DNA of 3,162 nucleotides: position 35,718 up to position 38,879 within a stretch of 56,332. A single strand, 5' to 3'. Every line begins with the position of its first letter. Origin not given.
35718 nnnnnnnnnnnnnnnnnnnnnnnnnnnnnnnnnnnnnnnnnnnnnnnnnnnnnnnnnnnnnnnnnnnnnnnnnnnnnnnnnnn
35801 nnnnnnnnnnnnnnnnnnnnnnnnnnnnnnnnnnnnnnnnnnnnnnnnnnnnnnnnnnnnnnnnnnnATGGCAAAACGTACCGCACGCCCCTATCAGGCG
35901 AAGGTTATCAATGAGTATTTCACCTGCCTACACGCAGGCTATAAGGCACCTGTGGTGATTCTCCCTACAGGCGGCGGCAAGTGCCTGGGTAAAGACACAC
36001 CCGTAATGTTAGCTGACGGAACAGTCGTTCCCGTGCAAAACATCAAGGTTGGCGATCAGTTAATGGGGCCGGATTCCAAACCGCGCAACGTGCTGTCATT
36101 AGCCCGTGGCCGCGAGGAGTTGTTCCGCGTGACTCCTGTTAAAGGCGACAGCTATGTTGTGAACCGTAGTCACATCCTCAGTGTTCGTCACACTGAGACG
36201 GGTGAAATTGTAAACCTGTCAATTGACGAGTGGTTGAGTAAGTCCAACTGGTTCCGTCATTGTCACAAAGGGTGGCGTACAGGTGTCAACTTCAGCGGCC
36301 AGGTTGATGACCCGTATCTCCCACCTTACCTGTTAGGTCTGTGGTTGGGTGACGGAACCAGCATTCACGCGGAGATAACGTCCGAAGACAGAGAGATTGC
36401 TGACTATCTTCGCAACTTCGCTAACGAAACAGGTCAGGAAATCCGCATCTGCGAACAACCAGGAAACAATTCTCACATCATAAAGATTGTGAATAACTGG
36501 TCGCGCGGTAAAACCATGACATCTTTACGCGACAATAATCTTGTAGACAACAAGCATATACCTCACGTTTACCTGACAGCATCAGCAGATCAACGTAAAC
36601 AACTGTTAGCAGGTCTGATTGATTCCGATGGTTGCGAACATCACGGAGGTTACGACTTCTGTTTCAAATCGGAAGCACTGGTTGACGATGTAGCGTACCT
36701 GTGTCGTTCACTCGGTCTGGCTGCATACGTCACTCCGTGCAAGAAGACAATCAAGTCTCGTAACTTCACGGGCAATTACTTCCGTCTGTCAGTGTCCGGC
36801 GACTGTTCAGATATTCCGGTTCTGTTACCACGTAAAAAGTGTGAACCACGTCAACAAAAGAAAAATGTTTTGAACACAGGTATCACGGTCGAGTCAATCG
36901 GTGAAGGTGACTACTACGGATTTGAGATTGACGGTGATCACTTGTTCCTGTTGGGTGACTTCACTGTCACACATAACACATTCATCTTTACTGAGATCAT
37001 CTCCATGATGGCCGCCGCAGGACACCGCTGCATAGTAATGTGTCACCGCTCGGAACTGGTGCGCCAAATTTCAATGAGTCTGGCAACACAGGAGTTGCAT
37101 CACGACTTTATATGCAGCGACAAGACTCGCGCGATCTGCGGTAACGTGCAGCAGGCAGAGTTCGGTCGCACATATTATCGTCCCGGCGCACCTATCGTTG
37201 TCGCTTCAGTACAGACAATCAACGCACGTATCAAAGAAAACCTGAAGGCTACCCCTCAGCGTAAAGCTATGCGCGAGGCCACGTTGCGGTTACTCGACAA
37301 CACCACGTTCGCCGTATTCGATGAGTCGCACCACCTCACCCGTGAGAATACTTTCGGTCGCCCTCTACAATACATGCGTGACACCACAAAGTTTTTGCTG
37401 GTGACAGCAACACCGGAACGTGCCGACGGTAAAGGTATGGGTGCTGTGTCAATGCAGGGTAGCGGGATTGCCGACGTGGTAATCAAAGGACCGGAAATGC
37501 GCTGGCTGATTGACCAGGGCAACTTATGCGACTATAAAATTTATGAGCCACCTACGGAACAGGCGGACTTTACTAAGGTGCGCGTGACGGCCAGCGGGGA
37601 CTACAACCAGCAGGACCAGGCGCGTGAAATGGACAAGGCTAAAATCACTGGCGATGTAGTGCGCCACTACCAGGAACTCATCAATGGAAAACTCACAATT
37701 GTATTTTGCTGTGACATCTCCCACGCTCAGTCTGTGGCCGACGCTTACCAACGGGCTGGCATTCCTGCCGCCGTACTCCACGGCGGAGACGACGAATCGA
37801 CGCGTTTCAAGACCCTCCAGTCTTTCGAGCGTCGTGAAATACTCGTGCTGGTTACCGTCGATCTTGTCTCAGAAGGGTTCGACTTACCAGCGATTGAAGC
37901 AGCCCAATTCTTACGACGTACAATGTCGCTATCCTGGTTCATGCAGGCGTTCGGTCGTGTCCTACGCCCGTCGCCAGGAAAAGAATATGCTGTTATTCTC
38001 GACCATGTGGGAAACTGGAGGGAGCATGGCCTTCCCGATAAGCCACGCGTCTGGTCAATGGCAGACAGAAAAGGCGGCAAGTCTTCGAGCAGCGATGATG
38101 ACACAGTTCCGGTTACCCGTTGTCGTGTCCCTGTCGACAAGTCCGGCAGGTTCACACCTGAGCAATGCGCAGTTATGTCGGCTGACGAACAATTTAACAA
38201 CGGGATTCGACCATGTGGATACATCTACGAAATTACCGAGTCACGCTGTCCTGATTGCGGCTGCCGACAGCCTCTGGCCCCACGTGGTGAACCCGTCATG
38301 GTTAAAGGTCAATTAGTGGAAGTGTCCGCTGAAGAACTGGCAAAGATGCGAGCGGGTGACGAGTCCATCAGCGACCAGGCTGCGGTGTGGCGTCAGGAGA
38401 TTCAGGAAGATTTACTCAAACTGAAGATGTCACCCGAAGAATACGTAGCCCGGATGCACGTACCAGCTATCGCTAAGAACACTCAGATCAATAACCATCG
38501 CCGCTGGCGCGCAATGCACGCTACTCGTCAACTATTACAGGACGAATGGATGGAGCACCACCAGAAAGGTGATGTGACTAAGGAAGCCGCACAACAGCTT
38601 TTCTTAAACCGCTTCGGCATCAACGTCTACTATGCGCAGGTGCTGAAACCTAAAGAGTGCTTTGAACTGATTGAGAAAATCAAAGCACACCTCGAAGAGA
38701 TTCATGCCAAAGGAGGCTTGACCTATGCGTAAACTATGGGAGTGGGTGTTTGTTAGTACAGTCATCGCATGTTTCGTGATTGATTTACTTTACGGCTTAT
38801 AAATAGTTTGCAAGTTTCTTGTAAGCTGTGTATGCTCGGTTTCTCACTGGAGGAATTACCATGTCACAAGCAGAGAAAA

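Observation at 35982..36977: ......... intein inserted in the P-loop of the SF2 helicase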

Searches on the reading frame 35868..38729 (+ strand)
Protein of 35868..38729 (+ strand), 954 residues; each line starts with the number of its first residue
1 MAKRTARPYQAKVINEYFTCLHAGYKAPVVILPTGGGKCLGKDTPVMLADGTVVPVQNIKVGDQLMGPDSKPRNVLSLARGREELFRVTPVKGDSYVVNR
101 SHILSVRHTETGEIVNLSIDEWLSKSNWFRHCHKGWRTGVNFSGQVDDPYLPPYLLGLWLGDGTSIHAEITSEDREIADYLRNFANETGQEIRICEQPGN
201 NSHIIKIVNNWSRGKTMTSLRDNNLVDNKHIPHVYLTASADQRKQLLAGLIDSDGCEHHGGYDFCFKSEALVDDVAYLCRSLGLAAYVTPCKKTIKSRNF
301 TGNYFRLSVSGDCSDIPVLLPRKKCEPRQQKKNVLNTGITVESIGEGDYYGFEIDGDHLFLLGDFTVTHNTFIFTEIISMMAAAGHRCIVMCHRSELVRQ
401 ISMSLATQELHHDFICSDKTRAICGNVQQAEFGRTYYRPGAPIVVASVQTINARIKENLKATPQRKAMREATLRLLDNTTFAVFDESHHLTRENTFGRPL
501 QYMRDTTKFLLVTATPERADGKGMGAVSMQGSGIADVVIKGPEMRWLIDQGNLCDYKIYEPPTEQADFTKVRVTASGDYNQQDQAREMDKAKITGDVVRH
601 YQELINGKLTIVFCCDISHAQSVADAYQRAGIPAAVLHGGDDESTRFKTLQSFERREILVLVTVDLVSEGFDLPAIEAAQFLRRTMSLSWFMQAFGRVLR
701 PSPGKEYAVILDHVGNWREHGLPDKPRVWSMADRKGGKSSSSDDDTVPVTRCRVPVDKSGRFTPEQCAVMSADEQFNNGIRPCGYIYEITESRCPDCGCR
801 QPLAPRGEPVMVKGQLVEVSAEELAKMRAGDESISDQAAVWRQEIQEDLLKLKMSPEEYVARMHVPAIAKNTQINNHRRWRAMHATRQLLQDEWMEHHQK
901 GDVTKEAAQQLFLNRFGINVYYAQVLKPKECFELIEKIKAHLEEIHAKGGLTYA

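Call 3: search_protein_families(library=pfam, proteins=[window:35868-38729:+], max_evalue=0.01)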
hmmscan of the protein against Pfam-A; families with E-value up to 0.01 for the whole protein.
window:35868-38729:+ (954 aa): 6 families
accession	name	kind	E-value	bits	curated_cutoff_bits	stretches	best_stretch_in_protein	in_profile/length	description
PF05203.21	Hom_end_hint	-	1.8e-18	67.8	32.1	1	39-111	1-82/228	Hom_end-associated Hint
PF00271.37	Helicase_C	-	7.9e-13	49.1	23.5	1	603-700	8-108/110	Helicase conserved C-terminal domain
PF04851.21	ResIII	-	1.7e-11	44.7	22.5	1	371-518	37-164/164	Type III restriction enzyme, res subunit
PF14528.11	LAGLIDADG_3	-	5e-07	30.3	22.5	0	243-309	3-69/82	LAGLIDADG-like domain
PF00270.35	DEAD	-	2.6e-06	27.7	26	1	382-517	42-161/167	DEAD/DEAH box helicase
PF05204.19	Hom_end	-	2.8e-06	27.9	21.1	1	231-299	2-73/110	Homing endonuclease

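Call 4: search_protein_families(library=ncbifam, proteins=[window:35868-38729:+], max_evalue=0.01)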
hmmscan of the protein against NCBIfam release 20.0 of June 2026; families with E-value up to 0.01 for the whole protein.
window:35868-38729:+ (954 aa): 19 families
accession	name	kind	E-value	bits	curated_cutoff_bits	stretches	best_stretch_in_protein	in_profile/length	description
NF053632.1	heli_RadD_YejH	equivalog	1.8e-27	95.9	720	1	475-719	105-360/573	DNA repair helicase RadD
TIGR04095.1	dnd_restrict_1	equivalog_domain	2e-15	56.8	600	1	639-714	321-396/451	DNA phosphorothioation system restriction enzyme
NF046051.1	restrict_EcoAI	equivalog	2e-08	33.1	550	1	554-716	355-531/768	EcoAI/FtnUII family type I restriction enzme subunit R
NF008279.0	PRK11057.1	equivalog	6.1e-08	31.5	1015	1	588-681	218-310/608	ATP-dependent DNA helicase RecQ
NF008744.0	PRK11776.1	equivalog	1.2e-07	30.7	524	1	586-697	222-332/460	ATP-dependent RNA helicase DbpA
TIGR00614.1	recQ_fam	subfamily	2.7e-07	29.7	219.8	1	590-677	209-296/470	RecQ family ATP-dependent DNA helicase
NF008394.0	PRK11192.1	equivalog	9.9e-07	27.9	507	1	607-677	247-317/441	ATP-dependent RNA helicase SrmB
NF045503.1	repair_heli_XPB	equivalog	3.5e-06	25.9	610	1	474-709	294-516/548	DNA repair helicase XPB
TIGR01389.1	recQ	equivalog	3.8e-06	25.6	640.2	0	603-697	220-314/591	DNA helicase RecQ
NF008521.0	PRK11448.1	equivalog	3.8e-06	25.2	729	1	596-715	688-816/1123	type I restriction-modification system endonuclease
NF053711.1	RNA_heli_RhlE1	exception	1.5e-05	24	750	1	607-675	244-312/434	RNA helicase RhlE1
NF053631.1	RNA_helic_CshA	equivalog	4.9e-05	22.4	646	1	596-675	226-305/434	degradosome RNA helicase CshA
NF007882.0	PRK10590.1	equivalog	0.00013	21.1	743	1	606-674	244-312/456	ATP-dependent RNA helicase RhlE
NF003673.1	PRK05298.1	equivalog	0.00024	19.6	743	1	607-704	443-545/653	excinuclease ABC subunit UvrB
NF045703.1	rSAM_Tes_intein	exception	0.00027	18.9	1700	1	224-312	444-535/1040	tetraether lipid synthase Tes, intein-containing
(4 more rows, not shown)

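Call 33: list_cluster_members(proteins=[window:35868-38729:+])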
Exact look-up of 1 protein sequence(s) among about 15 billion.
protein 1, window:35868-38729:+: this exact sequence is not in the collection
